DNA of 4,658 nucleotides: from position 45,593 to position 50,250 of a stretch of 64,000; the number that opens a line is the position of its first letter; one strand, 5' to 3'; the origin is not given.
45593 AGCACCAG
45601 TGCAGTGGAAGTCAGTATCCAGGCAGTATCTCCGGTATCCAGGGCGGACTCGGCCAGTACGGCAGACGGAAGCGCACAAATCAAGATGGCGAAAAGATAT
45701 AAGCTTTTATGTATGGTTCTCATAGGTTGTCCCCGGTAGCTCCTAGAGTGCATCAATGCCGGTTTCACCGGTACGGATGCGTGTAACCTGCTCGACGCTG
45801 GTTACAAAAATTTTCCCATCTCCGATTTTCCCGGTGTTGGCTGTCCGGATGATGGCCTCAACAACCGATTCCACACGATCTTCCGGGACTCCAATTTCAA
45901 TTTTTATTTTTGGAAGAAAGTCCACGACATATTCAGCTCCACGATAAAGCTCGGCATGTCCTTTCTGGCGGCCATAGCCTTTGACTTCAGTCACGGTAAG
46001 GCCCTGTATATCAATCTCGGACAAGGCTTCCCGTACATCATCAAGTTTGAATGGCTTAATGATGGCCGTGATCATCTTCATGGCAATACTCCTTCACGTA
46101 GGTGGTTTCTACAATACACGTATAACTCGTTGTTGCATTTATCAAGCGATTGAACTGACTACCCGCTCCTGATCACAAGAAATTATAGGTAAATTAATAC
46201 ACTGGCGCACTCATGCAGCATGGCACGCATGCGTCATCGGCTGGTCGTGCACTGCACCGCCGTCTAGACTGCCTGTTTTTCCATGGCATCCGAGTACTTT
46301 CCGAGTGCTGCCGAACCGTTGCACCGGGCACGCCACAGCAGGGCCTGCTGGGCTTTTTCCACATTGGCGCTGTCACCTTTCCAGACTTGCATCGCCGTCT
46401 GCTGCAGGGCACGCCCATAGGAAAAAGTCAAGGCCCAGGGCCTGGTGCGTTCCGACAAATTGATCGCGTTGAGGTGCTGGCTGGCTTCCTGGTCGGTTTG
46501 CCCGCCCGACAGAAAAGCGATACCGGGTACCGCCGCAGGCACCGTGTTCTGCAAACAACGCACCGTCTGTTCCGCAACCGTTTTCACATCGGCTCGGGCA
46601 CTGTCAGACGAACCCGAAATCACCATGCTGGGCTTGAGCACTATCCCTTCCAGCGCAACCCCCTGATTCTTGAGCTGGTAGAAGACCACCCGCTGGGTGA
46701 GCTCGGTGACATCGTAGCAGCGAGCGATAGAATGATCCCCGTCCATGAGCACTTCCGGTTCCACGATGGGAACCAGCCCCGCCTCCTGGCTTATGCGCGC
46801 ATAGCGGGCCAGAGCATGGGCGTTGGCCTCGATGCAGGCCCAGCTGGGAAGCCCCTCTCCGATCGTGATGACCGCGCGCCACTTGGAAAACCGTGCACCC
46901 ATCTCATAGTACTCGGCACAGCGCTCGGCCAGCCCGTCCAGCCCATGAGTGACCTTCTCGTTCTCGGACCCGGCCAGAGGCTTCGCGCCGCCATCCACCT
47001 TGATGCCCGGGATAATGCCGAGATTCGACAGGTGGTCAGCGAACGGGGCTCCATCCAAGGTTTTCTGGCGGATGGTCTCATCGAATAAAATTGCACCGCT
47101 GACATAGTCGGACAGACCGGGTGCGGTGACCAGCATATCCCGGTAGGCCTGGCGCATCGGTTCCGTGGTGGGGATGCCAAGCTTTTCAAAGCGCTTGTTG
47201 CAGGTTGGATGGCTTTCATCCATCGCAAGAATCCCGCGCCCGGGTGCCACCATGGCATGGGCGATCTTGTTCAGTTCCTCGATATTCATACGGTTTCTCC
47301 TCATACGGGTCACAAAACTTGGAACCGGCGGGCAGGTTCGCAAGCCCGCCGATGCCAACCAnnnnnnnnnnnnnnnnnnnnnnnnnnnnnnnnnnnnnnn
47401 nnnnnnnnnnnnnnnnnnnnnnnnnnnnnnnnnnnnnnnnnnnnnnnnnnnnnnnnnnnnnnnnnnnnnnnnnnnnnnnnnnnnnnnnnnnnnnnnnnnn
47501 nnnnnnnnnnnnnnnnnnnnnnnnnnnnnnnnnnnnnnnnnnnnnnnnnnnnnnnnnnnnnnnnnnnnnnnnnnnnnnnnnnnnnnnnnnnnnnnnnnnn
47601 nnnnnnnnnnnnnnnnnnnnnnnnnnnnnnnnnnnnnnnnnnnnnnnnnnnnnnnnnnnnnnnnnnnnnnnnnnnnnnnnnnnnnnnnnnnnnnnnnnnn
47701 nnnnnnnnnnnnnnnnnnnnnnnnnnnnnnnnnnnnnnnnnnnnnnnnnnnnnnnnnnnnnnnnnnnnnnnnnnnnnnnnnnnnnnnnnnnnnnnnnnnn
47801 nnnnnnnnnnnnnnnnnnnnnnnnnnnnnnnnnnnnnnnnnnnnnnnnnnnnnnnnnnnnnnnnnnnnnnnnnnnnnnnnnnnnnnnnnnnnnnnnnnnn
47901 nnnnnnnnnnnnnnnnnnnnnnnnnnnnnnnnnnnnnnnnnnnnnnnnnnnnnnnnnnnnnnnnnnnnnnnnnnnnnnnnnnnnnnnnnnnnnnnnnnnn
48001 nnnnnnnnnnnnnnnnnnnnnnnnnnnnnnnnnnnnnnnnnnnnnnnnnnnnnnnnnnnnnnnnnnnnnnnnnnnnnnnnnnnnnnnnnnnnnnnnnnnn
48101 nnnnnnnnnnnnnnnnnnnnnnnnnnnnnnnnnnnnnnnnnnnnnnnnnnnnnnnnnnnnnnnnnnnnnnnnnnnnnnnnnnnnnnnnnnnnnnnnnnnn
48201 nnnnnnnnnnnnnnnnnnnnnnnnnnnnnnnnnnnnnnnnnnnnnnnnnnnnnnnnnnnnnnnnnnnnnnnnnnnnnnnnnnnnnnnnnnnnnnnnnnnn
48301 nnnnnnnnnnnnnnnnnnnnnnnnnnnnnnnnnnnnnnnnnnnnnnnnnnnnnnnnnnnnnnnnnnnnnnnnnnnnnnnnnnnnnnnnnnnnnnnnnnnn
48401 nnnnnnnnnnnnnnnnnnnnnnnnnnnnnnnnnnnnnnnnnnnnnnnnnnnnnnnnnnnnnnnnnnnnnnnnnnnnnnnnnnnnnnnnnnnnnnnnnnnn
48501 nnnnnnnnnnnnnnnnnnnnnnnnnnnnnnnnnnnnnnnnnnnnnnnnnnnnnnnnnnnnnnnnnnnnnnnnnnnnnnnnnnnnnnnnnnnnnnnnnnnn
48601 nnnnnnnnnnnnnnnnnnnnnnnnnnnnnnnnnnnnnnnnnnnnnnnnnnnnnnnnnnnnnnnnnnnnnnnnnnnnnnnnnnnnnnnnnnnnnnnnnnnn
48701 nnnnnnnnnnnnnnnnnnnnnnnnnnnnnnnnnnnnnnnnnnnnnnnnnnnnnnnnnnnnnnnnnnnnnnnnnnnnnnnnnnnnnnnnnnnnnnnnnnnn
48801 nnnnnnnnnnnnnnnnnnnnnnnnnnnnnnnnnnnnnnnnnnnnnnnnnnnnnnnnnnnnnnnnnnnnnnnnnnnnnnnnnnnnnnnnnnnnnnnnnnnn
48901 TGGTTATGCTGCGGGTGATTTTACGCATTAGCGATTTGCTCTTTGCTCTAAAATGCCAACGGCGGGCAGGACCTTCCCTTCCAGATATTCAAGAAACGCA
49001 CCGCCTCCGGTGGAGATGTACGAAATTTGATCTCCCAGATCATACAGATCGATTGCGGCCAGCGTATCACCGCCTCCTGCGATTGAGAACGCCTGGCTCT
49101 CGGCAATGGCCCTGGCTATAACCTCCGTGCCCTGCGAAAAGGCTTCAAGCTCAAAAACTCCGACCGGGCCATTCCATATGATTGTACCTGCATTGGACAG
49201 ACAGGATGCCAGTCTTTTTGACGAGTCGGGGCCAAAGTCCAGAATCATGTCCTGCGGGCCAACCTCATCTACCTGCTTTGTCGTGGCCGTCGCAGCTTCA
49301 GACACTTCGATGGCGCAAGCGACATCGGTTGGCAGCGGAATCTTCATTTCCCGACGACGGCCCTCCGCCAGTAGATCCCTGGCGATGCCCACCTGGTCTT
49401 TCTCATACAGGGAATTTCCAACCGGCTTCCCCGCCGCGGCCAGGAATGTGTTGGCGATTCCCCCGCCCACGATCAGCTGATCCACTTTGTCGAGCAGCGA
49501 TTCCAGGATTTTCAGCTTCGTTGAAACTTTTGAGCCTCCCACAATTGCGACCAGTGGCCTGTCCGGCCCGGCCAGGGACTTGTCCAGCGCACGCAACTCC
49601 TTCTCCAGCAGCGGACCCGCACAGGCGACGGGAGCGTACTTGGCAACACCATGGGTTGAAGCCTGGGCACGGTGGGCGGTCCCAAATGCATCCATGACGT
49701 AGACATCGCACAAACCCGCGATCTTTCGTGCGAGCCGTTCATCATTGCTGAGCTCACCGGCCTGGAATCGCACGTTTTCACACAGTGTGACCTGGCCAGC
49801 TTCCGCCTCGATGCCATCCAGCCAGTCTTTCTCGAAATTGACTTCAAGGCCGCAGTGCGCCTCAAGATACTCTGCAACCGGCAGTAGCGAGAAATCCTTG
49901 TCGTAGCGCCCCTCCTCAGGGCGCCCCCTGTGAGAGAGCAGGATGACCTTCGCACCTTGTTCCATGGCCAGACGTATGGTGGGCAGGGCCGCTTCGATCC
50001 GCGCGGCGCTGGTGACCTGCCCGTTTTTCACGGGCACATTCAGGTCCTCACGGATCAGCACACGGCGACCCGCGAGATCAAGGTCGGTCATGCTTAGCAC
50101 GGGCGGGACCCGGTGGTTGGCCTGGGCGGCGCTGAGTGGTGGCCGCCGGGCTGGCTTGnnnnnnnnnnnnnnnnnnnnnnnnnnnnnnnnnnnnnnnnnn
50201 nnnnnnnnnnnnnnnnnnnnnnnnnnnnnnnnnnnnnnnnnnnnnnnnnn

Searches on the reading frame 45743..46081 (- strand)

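Call 7: search_protein_families(library=pfam, proteins=[window:45743-46081:-], max_evalue=0.01)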
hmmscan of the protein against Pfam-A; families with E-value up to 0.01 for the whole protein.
window:45743-46081:- (112 aa): 1 family
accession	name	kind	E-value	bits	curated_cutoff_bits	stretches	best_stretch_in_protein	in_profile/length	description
PF00543.27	P-II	-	8.8e-34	116.3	25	1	1-106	1-102/102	Nitrogen regulatory protein P-II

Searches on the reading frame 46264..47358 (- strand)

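Call 7: search_protein_families(library=pfam, proteins=[window:46264-47358:-], max_evalue=0.01)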
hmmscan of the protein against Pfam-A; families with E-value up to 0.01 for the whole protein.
window:46264-47358:- (364 aa): 1 family
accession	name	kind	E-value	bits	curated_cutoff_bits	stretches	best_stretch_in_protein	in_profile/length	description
PF00274.25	Glycolytic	-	5.9e-140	466.4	22.2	1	28-362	1-336/349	Fructose-bisphosphate aldolase class-I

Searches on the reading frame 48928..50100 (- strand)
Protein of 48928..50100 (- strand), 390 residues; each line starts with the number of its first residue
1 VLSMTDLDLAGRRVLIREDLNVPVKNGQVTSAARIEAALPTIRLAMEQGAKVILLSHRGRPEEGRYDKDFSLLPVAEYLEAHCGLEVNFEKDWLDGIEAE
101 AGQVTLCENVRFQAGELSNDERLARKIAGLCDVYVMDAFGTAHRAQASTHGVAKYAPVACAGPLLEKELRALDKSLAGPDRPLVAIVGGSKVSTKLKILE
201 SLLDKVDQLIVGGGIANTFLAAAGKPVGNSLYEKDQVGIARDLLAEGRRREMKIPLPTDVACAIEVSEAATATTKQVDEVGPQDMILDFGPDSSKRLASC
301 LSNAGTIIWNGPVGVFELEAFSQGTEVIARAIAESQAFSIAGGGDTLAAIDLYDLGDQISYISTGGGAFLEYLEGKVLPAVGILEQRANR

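Call 7: search_protein_families(library=pfam, proteins=[window:48928-50100:-], max_evalue=0.01)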
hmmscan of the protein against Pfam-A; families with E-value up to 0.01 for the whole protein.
window:48928-50100:- (390 aa): 1 family
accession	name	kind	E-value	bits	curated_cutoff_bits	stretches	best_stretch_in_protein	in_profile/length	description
PF00162.24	PGK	-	1.4e-139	465.7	27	1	4-376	1-379/379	Phosphoglycerate kinase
